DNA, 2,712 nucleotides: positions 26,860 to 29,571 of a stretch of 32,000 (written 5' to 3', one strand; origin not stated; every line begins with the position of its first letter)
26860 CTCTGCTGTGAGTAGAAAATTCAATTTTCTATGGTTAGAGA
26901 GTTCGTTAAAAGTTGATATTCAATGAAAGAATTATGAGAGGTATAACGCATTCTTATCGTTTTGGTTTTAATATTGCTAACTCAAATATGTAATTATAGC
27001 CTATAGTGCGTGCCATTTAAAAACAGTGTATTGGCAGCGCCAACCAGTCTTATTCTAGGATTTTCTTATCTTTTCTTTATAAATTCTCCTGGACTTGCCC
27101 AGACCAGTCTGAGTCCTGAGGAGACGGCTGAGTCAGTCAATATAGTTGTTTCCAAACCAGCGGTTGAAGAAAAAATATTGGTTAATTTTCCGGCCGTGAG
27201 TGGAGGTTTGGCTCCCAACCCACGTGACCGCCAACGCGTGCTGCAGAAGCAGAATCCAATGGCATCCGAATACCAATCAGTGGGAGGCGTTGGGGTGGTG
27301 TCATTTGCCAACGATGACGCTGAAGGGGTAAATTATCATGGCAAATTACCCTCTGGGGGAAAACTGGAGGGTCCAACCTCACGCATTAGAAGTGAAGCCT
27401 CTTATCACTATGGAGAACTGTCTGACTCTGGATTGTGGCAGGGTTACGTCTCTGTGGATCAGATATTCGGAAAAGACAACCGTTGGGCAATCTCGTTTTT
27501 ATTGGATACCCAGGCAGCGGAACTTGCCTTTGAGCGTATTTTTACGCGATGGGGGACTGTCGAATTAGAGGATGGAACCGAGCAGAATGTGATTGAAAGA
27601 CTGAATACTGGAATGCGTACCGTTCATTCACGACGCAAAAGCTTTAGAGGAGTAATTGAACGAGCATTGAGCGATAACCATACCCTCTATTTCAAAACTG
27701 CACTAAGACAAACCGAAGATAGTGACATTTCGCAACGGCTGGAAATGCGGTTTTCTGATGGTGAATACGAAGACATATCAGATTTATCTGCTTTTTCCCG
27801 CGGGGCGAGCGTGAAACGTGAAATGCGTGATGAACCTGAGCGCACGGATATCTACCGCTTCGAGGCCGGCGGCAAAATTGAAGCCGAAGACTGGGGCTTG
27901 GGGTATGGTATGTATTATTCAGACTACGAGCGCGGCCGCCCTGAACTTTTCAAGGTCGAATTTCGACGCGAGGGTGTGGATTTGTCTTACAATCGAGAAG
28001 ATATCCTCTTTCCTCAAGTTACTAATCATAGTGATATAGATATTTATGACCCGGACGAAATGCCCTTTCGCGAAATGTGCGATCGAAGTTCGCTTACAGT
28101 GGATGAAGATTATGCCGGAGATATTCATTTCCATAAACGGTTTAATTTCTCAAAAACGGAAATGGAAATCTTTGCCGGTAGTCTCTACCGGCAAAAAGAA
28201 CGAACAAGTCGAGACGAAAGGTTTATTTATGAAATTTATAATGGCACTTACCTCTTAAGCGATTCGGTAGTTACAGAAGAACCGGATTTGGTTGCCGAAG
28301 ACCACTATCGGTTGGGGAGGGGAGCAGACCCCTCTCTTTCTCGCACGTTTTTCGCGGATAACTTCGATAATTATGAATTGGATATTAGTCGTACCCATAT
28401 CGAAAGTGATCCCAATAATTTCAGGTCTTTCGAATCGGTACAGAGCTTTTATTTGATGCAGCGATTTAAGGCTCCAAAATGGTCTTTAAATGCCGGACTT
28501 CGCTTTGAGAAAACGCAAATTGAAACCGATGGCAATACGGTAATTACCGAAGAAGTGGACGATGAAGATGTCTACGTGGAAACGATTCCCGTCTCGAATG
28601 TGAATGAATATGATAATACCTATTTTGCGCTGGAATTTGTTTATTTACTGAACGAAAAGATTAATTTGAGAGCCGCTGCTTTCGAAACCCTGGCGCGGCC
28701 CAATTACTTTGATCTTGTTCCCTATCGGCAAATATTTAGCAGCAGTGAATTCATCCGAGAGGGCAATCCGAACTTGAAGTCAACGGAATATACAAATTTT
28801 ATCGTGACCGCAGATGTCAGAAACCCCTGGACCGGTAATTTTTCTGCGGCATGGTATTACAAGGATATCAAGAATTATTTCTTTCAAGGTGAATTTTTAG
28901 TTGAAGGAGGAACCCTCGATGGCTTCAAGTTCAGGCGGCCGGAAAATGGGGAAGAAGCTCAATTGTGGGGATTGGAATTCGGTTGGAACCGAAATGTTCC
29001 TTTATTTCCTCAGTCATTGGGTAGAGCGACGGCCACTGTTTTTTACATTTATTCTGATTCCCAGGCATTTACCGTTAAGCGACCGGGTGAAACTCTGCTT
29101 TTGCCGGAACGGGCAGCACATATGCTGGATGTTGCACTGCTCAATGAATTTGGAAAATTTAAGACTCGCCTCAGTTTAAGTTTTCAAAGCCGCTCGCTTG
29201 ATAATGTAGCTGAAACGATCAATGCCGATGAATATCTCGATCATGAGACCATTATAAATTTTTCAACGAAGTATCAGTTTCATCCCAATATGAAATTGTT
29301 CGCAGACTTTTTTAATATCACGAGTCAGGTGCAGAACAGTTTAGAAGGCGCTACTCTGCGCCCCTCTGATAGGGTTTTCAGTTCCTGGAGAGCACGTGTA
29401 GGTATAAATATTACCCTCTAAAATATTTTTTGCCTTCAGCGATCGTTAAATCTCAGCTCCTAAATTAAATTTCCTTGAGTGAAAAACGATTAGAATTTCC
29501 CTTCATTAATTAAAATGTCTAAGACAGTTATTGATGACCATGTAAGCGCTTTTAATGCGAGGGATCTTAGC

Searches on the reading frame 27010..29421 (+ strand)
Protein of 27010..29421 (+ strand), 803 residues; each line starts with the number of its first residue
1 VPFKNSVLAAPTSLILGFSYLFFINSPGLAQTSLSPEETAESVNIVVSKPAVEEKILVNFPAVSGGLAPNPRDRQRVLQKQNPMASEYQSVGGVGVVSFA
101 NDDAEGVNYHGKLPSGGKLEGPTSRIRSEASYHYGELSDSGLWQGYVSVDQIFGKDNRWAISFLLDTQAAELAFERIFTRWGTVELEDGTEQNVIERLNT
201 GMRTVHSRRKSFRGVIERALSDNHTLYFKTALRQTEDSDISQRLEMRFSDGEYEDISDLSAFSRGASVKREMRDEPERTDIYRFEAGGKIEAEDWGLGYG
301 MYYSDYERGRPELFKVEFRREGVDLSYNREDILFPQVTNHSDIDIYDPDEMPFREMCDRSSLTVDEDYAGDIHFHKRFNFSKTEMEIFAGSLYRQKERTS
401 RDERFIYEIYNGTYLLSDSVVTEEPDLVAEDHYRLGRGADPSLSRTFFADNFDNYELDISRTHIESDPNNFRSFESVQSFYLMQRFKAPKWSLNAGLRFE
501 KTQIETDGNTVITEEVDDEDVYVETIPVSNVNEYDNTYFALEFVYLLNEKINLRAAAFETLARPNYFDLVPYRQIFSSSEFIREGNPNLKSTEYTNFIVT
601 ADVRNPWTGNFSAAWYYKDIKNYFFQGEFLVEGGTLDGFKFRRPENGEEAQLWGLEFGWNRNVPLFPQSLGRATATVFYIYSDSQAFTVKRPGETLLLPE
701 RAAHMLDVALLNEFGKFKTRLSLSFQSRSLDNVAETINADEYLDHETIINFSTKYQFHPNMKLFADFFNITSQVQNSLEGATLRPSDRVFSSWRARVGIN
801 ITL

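Call 3: search_protein_families(library=pfam, proteins=[window:27010-29421:+], max_evalue=0.1)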
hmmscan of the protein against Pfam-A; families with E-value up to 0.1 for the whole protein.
window:27010-29421:+ (803 aa): 2 families
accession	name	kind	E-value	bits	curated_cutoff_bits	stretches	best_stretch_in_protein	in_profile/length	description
PF00593.30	TonB_dep_Rec_b-barrel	-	4.9e-22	79.8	27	1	390-770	83-436/436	TonB dependent receptor-like, beta-barrel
PF14905.12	OMP_b-brl_3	-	2e-18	67.1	27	1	464-685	98-300/408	Outer membrane protein beta-barrel family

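Call 4: search_protein_families(library=ncbifam, proteins=[window:27010-29421:+], max_evalue=0.1)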
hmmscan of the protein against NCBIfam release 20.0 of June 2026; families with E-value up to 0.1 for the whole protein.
window:27010-29421:+ (803 aa): 1 family
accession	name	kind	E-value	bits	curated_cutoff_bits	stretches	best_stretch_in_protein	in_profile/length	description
TIGR01782.1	TonB-Xanth-Caul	subfamily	1.5e-48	165.8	310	1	125-782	144-846/868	TonB-dependent receptor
